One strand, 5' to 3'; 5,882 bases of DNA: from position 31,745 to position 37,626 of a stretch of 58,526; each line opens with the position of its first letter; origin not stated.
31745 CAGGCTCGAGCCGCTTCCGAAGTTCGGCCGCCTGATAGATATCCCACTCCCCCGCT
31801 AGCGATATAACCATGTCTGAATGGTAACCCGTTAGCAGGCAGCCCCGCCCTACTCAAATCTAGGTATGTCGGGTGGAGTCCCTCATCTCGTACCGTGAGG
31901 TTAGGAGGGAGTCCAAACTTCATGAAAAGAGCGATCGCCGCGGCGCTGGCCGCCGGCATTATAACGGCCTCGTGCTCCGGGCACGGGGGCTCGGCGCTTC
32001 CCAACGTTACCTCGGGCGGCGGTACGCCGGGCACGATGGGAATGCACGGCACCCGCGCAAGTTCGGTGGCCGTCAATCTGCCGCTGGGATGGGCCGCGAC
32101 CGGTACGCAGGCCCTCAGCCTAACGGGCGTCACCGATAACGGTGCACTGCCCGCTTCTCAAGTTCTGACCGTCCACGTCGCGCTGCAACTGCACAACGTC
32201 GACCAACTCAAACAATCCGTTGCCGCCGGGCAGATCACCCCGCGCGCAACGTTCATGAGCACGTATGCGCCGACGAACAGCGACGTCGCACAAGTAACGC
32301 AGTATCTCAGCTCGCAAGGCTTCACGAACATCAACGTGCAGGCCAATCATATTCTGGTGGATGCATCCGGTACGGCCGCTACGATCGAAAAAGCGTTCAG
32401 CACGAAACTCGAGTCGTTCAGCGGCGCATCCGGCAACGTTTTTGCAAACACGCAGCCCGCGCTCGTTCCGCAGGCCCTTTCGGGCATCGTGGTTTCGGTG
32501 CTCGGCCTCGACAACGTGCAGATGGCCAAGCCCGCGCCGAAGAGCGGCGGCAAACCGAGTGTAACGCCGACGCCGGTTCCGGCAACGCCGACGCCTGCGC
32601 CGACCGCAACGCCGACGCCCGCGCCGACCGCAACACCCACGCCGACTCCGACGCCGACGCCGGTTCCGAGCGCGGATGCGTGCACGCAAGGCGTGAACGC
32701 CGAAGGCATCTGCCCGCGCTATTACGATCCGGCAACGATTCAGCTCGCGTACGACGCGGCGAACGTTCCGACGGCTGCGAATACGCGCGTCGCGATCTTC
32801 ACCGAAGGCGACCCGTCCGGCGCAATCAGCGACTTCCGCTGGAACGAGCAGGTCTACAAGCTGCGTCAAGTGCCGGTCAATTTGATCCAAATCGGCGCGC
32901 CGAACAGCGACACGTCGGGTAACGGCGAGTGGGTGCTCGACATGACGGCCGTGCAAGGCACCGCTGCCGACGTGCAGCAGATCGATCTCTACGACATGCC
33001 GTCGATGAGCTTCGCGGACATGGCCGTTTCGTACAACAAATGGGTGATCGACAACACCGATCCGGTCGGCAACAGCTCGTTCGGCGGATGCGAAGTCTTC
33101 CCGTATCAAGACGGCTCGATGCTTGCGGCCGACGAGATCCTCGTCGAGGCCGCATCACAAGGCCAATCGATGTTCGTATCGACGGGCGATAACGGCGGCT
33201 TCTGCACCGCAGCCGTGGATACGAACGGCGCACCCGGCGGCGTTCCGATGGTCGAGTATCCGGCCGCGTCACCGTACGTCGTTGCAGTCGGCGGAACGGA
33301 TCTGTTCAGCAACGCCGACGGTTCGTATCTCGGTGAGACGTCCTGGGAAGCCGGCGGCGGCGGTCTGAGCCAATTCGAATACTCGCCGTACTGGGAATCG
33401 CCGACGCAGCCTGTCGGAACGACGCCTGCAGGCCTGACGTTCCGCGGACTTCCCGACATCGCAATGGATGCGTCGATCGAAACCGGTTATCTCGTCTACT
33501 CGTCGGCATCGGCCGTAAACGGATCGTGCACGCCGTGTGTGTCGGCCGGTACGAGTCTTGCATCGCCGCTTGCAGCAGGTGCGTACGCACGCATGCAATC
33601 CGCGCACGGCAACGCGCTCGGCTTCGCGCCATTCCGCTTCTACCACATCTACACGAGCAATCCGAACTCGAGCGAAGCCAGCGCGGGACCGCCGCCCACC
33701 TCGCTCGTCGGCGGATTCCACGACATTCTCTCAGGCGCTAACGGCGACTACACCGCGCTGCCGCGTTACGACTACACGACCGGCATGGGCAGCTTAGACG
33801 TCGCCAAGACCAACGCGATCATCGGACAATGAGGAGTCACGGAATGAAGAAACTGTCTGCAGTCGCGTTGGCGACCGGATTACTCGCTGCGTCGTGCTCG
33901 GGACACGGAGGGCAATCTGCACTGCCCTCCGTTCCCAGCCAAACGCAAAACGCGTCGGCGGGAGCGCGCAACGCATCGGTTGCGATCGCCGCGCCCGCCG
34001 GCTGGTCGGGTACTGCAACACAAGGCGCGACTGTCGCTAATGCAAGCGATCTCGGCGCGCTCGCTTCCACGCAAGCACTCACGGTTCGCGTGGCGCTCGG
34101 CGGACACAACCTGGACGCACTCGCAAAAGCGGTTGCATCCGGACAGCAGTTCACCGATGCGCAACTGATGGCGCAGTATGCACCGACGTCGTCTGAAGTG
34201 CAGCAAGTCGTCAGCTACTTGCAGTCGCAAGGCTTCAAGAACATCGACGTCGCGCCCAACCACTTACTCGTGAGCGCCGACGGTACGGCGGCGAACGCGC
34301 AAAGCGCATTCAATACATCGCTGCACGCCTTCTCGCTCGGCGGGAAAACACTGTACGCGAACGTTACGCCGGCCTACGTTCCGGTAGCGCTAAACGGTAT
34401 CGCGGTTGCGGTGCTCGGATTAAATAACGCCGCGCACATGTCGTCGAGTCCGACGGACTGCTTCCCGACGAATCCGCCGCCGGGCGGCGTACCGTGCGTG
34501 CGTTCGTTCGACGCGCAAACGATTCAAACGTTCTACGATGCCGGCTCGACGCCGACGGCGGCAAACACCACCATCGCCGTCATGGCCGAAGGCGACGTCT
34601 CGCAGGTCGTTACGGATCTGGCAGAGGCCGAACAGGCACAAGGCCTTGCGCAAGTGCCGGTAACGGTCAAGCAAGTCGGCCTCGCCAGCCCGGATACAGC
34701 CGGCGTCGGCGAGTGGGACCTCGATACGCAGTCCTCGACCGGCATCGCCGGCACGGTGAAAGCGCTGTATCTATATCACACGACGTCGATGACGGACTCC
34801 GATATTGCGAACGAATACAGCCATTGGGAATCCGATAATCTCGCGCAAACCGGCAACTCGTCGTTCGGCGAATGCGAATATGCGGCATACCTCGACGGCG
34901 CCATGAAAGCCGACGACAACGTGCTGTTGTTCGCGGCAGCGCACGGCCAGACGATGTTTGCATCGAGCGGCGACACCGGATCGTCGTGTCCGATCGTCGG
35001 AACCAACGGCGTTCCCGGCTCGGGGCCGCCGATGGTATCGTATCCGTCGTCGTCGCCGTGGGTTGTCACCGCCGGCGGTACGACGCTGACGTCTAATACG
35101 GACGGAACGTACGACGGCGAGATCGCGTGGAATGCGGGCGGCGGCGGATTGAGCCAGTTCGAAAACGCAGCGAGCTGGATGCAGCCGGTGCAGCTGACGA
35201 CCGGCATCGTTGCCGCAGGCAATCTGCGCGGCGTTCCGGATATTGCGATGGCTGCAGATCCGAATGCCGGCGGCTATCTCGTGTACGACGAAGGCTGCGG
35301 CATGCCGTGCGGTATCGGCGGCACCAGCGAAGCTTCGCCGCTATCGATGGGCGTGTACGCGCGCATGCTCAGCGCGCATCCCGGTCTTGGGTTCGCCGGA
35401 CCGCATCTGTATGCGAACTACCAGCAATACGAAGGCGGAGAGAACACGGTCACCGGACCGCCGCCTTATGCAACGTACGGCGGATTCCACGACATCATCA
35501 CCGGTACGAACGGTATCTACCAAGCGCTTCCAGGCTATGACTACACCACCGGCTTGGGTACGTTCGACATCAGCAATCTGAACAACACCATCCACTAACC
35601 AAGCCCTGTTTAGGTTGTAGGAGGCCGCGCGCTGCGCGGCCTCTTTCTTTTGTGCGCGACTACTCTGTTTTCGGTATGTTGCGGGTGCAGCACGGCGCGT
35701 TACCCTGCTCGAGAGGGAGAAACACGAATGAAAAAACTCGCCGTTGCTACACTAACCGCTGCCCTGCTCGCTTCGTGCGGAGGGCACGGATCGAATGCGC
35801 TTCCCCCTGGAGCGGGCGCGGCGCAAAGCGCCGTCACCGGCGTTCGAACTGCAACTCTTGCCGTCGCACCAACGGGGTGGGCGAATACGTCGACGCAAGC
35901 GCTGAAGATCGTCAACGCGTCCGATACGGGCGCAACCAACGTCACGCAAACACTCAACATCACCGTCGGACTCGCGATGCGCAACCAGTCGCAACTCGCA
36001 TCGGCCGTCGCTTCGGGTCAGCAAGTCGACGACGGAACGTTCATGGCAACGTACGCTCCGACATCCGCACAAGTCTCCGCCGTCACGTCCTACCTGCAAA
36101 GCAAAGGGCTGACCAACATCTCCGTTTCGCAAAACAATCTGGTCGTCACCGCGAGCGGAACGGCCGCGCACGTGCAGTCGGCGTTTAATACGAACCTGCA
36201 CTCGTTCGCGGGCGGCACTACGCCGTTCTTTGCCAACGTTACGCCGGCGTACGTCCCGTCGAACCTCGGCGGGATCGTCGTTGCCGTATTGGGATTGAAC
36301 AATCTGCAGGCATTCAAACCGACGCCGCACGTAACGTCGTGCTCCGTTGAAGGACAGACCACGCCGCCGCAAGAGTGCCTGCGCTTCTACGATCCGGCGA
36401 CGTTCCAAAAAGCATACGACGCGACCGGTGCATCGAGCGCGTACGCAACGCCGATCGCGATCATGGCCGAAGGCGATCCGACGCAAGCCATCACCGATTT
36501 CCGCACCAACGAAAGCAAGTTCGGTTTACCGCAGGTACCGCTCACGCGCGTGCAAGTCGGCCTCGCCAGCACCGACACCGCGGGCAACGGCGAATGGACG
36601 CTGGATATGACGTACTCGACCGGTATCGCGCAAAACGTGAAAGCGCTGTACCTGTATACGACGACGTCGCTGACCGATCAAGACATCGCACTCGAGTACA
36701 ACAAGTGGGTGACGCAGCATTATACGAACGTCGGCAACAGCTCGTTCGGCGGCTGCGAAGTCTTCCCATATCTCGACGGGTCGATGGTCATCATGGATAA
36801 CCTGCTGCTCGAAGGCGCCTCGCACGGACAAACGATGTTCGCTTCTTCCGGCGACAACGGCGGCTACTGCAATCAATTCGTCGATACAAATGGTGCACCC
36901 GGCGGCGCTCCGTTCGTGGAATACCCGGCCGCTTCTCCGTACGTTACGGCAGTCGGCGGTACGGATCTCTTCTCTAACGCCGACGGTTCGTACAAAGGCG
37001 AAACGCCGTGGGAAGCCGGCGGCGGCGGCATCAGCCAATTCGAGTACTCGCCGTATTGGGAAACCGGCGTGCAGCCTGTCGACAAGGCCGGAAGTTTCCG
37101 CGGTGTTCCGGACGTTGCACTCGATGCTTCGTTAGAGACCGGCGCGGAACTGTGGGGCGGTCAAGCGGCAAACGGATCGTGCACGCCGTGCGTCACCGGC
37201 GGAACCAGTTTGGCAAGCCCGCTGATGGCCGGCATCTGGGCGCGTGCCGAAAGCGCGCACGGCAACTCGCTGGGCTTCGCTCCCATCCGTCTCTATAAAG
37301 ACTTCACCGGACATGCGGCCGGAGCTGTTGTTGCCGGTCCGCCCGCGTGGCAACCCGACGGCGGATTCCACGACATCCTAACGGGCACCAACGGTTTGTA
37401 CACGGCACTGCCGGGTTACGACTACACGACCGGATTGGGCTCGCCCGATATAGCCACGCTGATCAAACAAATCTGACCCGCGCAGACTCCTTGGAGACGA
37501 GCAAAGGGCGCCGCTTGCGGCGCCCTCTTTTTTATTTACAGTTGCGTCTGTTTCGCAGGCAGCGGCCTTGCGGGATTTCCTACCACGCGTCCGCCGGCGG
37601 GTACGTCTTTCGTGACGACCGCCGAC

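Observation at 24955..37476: Candidate locus: ligase + decarboxylase + STAND/LuxR regulator feeding into four lipoprotein sedolisins and an orphan STAS protein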

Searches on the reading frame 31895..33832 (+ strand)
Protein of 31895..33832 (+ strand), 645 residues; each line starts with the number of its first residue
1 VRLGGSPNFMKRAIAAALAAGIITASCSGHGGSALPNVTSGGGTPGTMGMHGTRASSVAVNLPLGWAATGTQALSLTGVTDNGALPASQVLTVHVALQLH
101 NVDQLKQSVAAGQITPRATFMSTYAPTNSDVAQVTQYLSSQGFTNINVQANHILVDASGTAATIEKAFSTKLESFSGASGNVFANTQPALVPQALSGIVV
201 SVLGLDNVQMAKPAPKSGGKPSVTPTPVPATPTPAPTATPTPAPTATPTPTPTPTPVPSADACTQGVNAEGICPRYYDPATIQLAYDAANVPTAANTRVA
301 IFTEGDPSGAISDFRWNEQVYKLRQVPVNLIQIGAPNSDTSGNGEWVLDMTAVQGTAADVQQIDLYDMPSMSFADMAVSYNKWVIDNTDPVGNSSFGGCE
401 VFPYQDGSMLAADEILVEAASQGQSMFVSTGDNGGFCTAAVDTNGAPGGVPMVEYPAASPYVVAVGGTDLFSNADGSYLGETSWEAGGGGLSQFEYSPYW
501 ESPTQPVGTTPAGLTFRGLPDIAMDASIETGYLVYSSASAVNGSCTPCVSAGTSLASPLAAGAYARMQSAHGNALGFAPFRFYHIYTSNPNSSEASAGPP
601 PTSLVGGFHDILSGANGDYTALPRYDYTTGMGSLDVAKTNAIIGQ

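Call 4: search_protein_families(library=pfam, proteins=[window:31895-33832:+], max_evalue=0.01)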
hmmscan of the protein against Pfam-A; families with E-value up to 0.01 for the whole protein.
window:31895-33832:+ (645 aa): 2 families
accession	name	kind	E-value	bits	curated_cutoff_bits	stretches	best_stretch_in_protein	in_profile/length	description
PF09286.16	Pro-kuma_activ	-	6.7e-24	85.2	23.5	1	78-207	2-142/143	Pro-kumamolisin, activation domain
PF00082.27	Peptidase_S8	-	3.4e-08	33.6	21.8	1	353-573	74-259/288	Subtilase family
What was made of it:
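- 31922..33832 (+): Pro-sedolisin lipoprotein 2 (636 aa), with a Pro/Thr-rich linker. Pro-kuma_activ, E 7e-24 (call 4).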

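Call 5: search_protein_families(library=ncbifam, proteins=[window:31895-33832:+], max_evalue=0.01)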
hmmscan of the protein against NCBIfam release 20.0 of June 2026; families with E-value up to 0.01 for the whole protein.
window:31895-33832:+ (645 aa): 2 families
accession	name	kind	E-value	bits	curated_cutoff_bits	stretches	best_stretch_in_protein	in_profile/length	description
NF033186.1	internalin_K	exception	0.00036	19.1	1100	1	224-258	507-542/604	class 1 internalin InlK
NF008084.0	PRK10819.1-5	equivalog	0.006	16.5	315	1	191-283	41-137/249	TonB system transport protein TonB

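Call 33: search_solved_structures(query=window:31922-33832:+, max_evalue=0.001, show_alignments=3)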
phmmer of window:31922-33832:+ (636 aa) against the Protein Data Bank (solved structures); distinct sequences matched with E-value up to 0.001: 13.
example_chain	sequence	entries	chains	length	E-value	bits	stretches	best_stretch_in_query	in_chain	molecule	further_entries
1nlu_A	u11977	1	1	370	3.5e-45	158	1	268-634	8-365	SEDOLISIN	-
1ga1_A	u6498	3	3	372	3.6e-45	158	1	268-634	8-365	SERINE-CARBOXYL PROTEINASE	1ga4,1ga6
6m9c_A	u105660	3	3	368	3.9e-45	157.9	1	268-634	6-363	SEDOLISIN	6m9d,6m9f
6m8w_A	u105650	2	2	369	3.9e-45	157.9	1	268-634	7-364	SEDOLISIN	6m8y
1t1e_A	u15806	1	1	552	1.5e-18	70.1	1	325-575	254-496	kumamolisin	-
1sio_A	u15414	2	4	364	1.7e-14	56.7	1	326-576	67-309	kumamolisin-As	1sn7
1gt9_1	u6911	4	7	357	2.1e-14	56.4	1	326-575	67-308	KUMAMOLYSIN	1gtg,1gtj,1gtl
1t1g_A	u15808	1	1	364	2.7e-14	56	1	326-575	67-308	kumamolisin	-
1siu_A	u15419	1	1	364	3.5e-14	55.6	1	326-576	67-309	kumamolisin-As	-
1t1i_A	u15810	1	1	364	4.1e-14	55.4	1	326-575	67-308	kumamolisin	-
1zvj_A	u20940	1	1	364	6.9e-14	54.7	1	326-576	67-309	kumamolisin-As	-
1zvk_A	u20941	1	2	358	1.3e-13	53.7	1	326-576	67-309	kumamolisin-As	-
4ne7_A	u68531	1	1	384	2.8e-13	52.6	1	327-576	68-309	Kumamolisin-As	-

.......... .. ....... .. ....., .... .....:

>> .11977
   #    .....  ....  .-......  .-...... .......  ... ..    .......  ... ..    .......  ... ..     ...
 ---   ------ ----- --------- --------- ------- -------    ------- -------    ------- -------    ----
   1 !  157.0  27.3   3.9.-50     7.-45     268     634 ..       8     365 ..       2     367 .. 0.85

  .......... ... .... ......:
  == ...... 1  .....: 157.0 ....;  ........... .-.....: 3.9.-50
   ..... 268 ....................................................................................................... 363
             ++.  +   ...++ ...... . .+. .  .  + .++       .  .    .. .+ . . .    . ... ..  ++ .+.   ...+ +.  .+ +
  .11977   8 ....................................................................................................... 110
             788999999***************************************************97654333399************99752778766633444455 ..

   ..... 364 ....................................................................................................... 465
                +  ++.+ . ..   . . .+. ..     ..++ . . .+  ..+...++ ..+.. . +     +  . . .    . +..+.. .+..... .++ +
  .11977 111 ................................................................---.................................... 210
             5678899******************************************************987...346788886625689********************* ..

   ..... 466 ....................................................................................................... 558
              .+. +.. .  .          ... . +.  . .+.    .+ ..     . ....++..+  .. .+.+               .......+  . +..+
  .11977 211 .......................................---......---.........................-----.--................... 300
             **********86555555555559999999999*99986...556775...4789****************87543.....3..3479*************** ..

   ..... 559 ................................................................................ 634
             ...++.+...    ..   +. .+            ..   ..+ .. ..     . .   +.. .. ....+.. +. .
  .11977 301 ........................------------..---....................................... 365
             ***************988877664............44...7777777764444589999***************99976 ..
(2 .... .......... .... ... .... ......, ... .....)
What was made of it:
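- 31922..33832 (+): Matches sedolisin 1ga1 at E 4e-45, with E80, D84, D170 and S287 aligned (call 33).
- On Sedolisin (MEROPS S53): Sedolisin 2 matches sedolisin by sequence at E 4e-45 (call 33). They align to E80, D84, D170 and S287 of sedolisin (call 33).
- Checked: Sedolisin 2 aligns to Pseudomonas sedolisin over the whole catalytic domain, E 4e-45 (call 33).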

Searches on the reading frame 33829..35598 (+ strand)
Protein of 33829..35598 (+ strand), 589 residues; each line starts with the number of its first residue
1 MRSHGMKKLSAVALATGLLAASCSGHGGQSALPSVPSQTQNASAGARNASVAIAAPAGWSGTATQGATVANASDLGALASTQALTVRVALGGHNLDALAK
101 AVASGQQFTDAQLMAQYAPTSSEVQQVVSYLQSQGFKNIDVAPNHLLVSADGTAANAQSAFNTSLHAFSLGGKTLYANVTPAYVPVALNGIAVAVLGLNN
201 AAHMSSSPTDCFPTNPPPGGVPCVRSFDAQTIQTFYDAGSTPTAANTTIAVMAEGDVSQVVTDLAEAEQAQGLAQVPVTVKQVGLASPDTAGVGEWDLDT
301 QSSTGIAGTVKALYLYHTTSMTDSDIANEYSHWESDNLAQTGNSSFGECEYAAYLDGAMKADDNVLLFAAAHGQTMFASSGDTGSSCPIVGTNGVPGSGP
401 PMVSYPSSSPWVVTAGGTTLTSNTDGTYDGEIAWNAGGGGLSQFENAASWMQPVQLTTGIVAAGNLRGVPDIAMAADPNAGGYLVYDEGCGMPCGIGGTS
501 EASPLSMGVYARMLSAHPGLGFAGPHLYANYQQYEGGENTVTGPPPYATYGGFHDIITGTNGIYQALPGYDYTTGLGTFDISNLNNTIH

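Call 4: search_protein_families(library=pfam, proteins=[window:33829-35598:+], max_evalue=0.01)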
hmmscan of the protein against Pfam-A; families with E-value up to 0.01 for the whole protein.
window:33829-35598:+ (589 aa): 1 family
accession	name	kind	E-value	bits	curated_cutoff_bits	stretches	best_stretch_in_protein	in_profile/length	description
PF09286.16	Pro-kuma_activ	-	3.8e-23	82.7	23.5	1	71-200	2-142/143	Pro-kumamolisin, activation domain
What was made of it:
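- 33844..35598 (+): Pro-sedolisin lipoprotein 3 (584 aa). Probably co-transcribed with sedolisin 2. Pro-kuma_activ, E 4e-23 (call 4).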

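Call 5: search_protein_families(library=ncbifam, proteins=[window:33829-35598:+], max_evalue=0.01)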
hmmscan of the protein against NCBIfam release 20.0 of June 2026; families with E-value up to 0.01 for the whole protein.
window:33829-35598:+ (589 aa): 0 families

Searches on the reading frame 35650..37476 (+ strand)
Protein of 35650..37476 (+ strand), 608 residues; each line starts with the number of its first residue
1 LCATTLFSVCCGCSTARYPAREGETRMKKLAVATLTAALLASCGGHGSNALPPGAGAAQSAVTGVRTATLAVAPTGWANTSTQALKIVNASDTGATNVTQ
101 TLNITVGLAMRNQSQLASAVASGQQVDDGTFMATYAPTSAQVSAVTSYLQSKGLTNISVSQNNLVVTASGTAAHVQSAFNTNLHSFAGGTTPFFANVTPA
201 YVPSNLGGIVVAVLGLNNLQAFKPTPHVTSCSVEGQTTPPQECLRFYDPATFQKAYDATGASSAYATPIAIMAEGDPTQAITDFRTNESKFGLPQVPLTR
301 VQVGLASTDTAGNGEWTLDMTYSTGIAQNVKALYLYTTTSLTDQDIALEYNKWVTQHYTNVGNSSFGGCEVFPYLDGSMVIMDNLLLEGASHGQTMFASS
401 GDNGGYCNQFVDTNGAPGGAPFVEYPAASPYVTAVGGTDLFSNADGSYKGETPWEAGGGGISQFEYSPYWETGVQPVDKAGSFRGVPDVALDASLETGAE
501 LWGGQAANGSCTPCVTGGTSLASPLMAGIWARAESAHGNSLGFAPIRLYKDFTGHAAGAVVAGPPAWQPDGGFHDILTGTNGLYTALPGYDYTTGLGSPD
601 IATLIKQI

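Call 4: search_protein_families(library=pfam, proteins=[window:35650-37476:+], max_evalue=0.01)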
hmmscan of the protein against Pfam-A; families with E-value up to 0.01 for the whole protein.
window:35650-37476:+ (608 aa): 1 family
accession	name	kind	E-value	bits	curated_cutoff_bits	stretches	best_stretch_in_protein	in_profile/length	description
PF09286.16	Pro-kuma_activ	-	1.5e-23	84.1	23.5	1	90-218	3-142/143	Pro-kumamolisin, activation domain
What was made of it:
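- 35728..37476 (+): Pro-sedolisin lipoprotein 4 (582 aa), its own transcription unit. Pro-kuma_activ, E 2e-23 (call 4).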

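Call 5: search_protein_families(library=ncbifam, proteins=[window:35650-37476:+], max_evalue=0.01)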
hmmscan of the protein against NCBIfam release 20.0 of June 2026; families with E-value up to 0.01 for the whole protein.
window:35650-37476:+ (608 aa): 0 families
